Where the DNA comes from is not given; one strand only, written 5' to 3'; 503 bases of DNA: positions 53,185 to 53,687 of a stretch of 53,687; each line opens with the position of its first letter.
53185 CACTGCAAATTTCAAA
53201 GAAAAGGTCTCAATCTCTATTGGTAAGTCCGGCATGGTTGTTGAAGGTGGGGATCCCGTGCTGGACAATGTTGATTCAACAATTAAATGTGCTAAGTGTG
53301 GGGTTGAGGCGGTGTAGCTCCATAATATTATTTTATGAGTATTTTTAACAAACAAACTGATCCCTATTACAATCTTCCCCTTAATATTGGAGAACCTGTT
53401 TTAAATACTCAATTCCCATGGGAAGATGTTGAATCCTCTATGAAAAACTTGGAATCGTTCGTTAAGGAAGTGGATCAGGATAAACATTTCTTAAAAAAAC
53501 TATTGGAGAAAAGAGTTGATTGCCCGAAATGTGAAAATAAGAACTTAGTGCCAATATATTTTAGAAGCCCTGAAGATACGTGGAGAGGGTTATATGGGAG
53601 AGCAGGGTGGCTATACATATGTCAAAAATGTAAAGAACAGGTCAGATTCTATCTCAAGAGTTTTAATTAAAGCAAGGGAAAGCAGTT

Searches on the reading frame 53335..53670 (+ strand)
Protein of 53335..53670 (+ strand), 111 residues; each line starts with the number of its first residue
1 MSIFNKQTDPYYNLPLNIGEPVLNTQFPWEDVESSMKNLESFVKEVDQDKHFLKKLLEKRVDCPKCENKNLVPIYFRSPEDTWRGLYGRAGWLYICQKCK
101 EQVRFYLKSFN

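Call 27: search_protein_families(library=phrogs, proteins=[window:53335-53670:+], max_evalue=0.01)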
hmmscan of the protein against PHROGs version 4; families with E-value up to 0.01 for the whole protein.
window:53335-53670:+ (111 aa): 1 family
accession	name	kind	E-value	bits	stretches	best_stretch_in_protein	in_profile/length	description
phrog_26497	-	DNA, RNA and nucleotide metabolism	0.00079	20.3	0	24-74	8-59/76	polymerase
